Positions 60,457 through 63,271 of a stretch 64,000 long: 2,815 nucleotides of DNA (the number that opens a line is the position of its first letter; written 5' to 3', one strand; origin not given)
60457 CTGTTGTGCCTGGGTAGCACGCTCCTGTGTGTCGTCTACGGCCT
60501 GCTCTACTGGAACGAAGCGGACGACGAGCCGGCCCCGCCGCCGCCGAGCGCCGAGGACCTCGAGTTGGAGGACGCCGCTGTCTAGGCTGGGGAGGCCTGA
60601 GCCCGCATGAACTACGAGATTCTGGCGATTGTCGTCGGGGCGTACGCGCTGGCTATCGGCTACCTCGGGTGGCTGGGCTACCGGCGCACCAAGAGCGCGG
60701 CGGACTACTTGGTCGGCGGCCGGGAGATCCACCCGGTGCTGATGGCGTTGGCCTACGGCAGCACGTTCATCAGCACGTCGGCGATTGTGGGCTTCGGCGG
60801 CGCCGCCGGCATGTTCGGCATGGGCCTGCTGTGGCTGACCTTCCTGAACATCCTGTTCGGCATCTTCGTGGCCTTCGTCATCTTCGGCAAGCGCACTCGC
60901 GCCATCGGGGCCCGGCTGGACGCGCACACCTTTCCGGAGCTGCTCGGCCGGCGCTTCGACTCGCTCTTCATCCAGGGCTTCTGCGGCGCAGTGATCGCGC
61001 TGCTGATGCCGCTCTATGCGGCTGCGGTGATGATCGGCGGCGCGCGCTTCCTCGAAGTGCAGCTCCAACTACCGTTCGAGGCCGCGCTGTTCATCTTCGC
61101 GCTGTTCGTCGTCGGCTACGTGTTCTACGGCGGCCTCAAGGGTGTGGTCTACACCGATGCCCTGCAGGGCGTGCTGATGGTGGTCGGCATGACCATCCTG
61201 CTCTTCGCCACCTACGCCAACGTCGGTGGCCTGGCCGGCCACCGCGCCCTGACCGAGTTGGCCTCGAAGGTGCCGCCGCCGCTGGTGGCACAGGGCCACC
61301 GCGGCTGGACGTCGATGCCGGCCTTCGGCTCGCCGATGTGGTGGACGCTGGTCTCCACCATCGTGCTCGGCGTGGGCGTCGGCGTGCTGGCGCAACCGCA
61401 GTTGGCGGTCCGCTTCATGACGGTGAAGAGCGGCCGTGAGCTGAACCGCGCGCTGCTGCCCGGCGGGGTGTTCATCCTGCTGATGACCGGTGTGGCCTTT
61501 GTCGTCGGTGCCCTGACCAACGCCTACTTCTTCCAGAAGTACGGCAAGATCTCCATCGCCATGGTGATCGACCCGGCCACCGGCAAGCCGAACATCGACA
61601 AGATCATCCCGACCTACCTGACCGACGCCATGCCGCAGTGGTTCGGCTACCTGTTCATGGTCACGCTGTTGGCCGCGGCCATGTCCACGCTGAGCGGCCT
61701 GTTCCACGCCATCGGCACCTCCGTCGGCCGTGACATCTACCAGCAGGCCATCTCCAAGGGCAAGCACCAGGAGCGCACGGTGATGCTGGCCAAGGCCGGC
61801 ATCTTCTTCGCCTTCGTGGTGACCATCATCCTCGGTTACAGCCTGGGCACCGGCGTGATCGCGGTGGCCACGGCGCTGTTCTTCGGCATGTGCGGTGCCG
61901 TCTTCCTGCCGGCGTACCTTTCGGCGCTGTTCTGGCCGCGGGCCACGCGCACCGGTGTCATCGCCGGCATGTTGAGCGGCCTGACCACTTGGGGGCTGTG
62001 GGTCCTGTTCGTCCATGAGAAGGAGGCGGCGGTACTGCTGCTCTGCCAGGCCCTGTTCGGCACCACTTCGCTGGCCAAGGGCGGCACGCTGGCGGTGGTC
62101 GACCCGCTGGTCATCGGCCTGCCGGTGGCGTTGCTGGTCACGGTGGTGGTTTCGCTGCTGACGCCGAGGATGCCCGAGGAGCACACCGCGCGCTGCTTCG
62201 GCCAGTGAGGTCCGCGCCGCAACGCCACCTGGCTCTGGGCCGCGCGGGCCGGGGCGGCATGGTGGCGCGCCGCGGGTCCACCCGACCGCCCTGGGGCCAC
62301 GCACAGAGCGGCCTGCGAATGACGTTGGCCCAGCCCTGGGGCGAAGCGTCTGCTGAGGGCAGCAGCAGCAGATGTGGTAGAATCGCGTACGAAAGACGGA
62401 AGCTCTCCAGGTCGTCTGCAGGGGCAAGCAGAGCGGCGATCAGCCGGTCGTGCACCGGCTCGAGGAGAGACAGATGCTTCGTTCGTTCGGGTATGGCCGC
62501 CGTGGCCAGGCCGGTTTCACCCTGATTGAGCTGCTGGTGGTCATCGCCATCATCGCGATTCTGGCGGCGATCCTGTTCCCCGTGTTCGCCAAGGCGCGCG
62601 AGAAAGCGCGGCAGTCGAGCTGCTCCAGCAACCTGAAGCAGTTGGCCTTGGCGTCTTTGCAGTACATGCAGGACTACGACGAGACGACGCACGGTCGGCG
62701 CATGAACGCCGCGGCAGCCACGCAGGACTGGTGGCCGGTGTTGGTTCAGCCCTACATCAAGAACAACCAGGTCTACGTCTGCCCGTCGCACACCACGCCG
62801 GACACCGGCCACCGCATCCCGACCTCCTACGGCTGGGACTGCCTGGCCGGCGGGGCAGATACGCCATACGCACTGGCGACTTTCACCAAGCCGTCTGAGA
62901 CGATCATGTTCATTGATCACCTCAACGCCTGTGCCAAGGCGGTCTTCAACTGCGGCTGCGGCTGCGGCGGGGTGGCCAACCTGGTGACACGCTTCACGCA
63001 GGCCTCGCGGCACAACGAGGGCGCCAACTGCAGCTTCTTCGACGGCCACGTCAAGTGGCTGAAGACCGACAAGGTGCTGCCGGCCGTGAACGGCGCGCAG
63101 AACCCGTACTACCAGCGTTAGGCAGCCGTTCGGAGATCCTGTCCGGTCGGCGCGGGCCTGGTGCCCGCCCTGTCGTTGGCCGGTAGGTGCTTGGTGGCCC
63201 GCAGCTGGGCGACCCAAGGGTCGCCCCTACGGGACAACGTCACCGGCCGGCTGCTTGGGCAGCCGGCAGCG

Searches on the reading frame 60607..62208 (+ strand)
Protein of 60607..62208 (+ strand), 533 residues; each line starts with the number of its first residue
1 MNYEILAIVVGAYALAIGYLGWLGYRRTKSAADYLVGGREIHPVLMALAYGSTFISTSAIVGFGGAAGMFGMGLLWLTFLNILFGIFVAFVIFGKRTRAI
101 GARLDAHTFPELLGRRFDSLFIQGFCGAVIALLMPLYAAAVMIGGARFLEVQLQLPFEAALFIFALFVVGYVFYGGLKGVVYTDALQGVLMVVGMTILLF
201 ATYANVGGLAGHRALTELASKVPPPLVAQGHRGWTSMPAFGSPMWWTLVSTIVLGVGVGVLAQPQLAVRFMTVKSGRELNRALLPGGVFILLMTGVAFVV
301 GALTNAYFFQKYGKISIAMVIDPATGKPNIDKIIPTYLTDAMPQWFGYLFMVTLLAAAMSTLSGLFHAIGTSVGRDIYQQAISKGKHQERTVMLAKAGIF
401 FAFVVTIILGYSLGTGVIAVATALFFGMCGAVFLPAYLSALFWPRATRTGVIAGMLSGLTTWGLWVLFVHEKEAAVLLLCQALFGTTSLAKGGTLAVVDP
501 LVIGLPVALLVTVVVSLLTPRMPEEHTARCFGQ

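Call 23: search_protein_families(library=pfam, proteins=[window:60607-62208:+], max_evalue=0.00001)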
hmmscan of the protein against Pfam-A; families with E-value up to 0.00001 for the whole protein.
window:60607-62208:+ (533 aa): 1 family
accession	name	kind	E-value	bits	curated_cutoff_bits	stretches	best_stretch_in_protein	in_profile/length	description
PF00474.23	SSF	-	6.1e-53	180.6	22.8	1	34-458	1-406/406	Sodium:solute symporter family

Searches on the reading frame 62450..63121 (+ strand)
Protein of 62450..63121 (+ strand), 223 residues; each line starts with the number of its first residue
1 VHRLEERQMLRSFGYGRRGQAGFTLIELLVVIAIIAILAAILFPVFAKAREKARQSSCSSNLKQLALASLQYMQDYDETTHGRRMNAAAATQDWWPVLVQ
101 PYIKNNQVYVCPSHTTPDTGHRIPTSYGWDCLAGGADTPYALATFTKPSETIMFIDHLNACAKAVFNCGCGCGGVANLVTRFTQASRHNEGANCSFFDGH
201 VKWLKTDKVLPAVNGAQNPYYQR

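Call 23: search_protein_families(library=pfam, proteins=[window:62450-63121:+], max_evalue=0.00001)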
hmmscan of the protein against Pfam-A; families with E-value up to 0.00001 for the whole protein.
window:62450-63121:+ (223 aa): 2 families
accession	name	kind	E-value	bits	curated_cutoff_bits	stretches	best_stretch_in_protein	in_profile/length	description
PF07596.16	SBP_bac_10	-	1.8e-10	41.7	23.3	1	48-109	2-66/268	Protein of unknown function (DUF1559)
PF07963.17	N_methyl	-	4.4e-10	39.1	21.2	1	17-43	1-27/27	Prokaryotic N-terminal methylation motif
